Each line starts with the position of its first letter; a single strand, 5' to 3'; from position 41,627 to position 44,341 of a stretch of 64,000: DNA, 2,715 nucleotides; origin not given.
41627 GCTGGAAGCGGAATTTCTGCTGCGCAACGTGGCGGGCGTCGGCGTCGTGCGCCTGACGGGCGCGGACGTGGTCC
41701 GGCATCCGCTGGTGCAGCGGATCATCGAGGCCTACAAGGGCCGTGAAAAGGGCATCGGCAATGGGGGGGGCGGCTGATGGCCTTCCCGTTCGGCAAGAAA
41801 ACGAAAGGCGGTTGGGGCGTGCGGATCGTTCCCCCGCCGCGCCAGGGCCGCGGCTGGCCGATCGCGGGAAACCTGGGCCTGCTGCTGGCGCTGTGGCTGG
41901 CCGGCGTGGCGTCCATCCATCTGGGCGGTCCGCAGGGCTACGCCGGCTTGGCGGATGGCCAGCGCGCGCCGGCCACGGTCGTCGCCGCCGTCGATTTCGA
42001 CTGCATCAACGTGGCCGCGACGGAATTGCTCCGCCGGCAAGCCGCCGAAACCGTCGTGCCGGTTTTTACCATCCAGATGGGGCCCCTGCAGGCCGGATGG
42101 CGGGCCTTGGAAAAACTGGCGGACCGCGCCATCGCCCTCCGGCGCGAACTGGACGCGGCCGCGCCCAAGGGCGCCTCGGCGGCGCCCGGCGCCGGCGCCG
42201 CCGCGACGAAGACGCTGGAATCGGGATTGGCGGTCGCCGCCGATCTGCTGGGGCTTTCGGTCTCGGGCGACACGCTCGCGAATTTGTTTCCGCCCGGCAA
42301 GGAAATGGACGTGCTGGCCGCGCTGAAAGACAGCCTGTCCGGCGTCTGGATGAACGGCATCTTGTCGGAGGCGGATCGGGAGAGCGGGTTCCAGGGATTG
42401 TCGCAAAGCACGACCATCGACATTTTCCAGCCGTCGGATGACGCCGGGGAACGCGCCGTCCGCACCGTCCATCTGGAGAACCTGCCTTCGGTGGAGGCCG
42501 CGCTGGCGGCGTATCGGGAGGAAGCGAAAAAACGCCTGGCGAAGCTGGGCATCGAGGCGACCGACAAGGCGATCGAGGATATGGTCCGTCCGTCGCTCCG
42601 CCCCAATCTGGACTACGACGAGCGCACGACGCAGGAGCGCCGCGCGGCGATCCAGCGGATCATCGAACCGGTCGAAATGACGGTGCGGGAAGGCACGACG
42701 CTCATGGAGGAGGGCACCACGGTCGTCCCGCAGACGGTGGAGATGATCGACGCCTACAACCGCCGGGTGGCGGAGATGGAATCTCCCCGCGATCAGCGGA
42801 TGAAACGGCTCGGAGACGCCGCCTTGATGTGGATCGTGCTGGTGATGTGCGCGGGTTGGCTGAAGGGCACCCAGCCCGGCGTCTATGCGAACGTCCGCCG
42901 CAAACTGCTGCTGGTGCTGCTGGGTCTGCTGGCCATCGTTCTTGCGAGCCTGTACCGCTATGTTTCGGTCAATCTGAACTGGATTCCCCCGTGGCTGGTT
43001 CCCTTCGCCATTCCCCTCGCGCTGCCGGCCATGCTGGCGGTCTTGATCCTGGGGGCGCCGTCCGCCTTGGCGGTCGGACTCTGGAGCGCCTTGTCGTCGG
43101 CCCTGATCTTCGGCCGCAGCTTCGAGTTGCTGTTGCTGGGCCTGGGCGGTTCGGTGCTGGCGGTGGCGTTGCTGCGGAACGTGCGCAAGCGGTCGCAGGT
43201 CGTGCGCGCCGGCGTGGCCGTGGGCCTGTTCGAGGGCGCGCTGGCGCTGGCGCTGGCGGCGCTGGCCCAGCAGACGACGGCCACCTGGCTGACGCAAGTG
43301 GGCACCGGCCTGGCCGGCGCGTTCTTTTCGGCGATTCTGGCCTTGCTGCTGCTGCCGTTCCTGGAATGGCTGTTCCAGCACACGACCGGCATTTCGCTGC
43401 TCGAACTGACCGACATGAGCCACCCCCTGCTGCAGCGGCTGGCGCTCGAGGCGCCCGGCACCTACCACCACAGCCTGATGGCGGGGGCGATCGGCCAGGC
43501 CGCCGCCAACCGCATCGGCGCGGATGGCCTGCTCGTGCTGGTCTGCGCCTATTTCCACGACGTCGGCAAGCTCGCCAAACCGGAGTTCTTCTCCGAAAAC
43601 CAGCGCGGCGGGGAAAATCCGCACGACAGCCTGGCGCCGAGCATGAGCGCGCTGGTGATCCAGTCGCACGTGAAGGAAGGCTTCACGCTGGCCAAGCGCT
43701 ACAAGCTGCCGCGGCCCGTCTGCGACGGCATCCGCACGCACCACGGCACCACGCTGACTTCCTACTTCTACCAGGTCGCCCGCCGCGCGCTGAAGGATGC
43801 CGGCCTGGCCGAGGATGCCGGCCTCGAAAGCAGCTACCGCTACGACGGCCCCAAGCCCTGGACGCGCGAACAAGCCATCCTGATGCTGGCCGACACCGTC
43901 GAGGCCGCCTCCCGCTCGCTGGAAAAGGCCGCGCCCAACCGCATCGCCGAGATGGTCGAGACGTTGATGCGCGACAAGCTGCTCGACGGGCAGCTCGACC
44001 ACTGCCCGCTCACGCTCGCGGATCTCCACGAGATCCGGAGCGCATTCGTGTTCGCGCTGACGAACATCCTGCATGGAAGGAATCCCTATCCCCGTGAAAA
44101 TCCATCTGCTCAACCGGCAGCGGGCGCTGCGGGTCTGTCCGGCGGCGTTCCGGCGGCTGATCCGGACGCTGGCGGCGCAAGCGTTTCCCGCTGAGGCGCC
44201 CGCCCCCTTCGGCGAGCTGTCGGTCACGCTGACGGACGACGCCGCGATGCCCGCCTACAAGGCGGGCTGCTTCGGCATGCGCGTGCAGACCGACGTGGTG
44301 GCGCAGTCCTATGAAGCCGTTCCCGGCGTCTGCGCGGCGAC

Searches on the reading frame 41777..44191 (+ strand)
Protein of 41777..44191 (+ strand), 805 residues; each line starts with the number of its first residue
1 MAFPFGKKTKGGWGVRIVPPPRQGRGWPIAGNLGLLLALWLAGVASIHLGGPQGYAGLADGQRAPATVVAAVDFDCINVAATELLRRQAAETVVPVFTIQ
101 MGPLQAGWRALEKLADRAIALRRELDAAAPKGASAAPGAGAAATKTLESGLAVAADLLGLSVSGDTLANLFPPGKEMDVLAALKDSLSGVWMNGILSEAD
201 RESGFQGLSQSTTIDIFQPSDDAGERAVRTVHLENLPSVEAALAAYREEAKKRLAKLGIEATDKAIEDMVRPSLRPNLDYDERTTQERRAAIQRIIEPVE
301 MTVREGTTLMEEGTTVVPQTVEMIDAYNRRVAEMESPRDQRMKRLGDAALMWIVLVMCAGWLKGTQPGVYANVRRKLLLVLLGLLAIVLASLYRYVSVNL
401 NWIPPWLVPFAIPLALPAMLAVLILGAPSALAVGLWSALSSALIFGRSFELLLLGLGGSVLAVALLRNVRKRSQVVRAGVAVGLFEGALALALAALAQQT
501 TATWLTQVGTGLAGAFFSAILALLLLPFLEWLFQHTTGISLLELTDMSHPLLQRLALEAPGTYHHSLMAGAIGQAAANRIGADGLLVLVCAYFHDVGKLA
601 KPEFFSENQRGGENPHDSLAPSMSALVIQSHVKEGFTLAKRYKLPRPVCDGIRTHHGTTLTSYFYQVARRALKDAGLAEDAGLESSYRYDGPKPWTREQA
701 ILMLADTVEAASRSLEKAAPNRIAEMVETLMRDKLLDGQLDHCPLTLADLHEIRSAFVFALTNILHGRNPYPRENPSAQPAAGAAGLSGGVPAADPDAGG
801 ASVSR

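Call 52: search_protein_families(library=pfam, proteins=[window:41777-44191:+], max_evalue=0.0001)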
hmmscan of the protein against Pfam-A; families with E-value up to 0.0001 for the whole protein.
window:41777-44191:+ (805 aa): 3 families
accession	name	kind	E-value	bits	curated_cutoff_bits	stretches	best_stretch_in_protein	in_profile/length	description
PF07698.17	7TM-7TMR_HD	-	5.2e-29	102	29.4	1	345-537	5-190/190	7TM receptor with intracellular HD hydrolase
PF07697.16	7TMR-HDED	-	1.8e-21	77.6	27.6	1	61-328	3-221/224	7TM-HD extracellular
PF01966.28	HD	-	6.3e-14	52.7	22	1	562-710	1-115/116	HD domain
